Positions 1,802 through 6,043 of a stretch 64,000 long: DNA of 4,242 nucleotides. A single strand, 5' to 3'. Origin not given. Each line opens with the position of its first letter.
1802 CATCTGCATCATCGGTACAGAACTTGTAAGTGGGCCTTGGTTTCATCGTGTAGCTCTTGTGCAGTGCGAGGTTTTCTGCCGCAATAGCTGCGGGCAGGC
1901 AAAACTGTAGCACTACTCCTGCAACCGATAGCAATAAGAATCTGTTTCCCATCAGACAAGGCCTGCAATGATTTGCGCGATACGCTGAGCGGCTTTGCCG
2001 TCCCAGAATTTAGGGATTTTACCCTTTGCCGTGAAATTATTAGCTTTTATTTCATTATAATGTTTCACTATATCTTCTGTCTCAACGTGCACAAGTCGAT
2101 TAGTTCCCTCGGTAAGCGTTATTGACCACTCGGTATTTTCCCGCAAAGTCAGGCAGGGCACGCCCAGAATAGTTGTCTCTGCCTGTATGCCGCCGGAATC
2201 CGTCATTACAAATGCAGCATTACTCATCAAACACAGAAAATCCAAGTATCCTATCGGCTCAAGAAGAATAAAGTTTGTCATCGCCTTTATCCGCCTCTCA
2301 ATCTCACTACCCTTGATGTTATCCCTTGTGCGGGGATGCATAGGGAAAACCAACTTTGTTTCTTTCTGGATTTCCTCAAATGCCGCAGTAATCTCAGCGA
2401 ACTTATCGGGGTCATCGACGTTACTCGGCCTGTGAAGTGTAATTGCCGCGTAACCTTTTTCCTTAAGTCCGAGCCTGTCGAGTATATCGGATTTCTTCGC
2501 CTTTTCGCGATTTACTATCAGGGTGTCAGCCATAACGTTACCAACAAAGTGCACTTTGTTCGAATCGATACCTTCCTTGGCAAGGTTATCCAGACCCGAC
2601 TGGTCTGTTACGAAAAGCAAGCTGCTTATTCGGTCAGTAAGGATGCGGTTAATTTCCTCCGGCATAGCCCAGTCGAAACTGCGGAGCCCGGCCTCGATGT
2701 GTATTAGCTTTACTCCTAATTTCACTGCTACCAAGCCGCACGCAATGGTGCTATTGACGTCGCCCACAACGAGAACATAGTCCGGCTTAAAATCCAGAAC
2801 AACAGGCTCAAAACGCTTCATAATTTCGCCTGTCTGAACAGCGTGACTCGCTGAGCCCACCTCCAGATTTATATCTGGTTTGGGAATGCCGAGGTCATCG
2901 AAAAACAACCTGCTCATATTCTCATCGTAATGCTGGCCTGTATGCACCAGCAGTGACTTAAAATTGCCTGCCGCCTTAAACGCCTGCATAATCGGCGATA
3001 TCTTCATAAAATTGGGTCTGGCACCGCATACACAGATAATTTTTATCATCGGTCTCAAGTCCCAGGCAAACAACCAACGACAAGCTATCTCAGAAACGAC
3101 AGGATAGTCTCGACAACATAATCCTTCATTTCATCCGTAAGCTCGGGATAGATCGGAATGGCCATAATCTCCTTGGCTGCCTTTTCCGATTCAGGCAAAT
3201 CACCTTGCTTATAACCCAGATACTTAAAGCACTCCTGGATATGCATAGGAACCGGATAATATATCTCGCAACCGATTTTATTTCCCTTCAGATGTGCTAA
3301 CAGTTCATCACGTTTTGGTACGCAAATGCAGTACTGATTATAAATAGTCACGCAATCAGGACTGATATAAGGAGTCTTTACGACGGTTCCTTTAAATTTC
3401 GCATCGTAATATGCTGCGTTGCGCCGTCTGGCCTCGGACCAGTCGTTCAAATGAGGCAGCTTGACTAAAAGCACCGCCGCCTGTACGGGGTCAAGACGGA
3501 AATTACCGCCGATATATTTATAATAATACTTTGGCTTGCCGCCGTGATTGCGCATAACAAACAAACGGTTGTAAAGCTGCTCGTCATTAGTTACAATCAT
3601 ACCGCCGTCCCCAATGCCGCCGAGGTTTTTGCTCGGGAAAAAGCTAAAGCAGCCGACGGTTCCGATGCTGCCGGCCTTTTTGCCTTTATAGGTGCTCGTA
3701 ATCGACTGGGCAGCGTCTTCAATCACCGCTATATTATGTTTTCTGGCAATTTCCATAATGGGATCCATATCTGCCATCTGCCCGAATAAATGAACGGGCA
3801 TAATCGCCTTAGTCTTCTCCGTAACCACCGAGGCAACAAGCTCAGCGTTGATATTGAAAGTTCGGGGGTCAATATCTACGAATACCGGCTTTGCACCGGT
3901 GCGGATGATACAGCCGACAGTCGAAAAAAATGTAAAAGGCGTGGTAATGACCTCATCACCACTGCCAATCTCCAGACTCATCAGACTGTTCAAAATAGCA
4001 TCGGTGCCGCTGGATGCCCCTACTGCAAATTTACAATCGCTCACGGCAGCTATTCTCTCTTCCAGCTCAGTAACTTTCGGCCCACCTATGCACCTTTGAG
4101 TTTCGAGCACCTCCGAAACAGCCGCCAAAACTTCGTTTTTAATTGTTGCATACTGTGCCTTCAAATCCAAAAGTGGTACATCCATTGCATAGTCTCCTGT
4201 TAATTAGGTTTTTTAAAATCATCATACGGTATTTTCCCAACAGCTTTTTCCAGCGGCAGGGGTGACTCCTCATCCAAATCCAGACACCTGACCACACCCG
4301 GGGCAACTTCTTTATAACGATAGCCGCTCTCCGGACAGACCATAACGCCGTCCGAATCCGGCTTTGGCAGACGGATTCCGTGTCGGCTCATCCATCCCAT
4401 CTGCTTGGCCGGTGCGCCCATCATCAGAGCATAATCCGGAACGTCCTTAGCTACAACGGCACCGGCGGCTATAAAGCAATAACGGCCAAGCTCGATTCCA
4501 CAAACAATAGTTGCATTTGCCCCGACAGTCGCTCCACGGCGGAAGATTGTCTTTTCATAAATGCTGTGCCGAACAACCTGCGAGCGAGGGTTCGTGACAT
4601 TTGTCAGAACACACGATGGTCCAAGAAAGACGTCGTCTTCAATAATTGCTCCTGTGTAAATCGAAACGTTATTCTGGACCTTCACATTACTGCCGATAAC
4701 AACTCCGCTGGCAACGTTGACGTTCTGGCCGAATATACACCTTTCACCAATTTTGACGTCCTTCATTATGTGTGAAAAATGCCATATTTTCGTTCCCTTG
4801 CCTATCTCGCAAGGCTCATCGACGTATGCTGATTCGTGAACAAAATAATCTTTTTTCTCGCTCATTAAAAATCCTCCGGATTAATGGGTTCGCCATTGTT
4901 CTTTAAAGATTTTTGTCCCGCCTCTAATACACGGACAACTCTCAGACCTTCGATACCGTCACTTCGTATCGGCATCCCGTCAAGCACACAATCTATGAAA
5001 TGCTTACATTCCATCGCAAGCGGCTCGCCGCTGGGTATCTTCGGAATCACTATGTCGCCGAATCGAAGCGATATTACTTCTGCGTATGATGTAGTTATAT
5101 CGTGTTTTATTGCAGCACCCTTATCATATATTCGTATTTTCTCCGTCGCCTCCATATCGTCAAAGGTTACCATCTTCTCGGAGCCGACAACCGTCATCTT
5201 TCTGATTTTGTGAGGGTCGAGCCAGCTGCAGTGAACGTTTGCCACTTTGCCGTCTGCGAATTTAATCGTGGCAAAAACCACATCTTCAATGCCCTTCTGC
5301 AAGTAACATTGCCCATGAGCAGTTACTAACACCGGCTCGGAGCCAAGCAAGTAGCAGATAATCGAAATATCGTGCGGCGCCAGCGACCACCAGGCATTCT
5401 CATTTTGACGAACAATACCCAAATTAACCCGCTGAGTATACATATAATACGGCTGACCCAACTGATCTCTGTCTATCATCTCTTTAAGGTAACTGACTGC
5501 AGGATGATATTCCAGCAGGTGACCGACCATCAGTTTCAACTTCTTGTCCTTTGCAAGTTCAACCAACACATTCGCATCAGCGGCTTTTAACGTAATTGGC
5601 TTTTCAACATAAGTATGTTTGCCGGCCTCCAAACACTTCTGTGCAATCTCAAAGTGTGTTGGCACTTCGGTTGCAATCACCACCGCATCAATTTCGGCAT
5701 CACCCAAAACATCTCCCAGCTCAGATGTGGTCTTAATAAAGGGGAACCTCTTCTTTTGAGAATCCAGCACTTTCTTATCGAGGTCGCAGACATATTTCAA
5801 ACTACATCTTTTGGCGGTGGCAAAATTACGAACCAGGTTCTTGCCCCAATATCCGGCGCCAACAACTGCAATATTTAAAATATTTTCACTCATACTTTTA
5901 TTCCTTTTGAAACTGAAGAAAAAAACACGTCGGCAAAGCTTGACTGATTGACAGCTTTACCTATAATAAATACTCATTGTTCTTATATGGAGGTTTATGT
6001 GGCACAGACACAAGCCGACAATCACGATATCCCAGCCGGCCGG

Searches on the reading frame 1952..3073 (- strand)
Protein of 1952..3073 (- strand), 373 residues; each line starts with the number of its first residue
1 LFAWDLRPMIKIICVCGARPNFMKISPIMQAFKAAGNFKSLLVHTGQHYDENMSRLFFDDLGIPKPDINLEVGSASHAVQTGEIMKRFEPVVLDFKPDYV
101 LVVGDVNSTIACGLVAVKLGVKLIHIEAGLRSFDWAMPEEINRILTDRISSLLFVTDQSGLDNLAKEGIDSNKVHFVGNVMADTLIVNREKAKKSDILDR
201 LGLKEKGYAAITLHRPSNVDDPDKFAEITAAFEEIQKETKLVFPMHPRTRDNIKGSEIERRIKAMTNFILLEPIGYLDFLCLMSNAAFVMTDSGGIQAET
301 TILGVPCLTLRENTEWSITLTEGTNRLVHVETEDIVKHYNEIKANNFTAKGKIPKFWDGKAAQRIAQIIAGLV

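Call 23: search_protein_families(library=pfam, proteins=[window:1952-3073:-])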
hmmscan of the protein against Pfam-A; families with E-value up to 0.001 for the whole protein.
window:1952-3073:- (373 aa): 1 family
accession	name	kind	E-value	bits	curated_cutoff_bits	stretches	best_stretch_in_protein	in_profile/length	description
PF02350.25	Epimerase_2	-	1.2e-107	360.2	30.6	1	31-369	2-346/347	UDP-N-acetylglucosamine 2-epimerase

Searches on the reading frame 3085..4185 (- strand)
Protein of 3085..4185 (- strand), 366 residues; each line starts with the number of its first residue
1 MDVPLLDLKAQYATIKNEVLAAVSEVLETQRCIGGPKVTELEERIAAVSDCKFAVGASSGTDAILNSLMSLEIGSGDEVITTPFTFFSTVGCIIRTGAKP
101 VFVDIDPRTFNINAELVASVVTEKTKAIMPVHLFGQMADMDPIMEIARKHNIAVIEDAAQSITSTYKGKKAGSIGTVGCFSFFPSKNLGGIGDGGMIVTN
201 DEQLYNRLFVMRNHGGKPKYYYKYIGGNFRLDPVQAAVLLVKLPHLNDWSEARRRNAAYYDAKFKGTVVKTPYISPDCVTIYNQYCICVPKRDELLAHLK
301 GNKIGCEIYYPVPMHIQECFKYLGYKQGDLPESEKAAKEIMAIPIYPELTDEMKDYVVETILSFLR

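Call 23: search_protein_families(library=pfam, proteins=[window:3085-4185:-])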
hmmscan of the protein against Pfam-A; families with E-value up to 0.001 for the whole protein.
window:3085-4185:- (366 aa): 3 families
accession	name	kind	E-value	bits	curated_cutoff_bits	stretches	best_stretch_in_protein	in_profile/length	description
PF01041.23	DegT_DnrJ_EryC1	-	4.6e-115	385.1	19.8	1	15-361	3-359/360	DegT/DnrJ/EryC1/StrS aminotransferase family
PF01053.26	Cys_Met_Meta_PP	-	7.3e-10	38.4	27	1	33-216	49-230/381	Cys/Met metabolism PLP-dependent enzyme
PF00266.25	Aminotran_5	-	0.00026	20.5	21.5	1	53-164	66-182/371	Aminotransferase class-V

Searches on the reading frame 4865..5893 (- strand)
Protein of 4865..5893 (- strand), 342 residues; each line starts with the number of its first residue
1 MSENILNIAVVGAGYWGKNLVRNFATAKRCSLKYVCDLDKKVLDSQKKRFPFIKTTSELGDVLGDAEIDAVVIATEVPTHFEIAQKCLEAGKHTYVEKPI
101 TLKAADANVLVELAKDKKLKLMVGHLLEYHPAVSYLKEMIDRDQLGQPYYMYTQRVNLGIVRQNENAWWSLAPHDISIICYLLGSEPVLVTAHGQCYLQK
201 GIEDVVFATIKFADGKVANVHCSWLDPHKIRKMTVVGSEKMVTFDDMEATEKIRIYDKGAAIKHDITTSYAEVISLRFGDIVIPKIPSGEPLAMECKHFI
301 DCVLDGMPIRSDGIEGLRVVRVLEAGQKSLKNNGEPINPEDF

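Call 23: search_protein_families(library=pfam, proteins=[window:4865-5893:-])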
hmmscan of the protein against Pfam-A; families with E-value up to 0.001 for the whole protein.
window:4865-5893:- (342 aa): 3 families
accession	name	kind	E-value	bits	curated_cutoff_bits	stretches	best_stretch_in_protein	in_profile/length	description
PF01408.29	GFO_IDH_MocA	-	1.6e-22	80.9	24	1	6-125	1-120/120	Oxidoreductase family, NAD-binding Rossmann fold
PF22725.1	GFO_IDH_MocA_C3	-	6e-15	55.8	27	1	135-242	3-123/124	GFO/IDH/MocA C-terminal domain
PF02894.22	GFO_IDH_MocA_C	-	5.4e-13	49.7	22.9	1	137-334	1-214/218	Oxidoreductase family, C-terminal alpha/beta domain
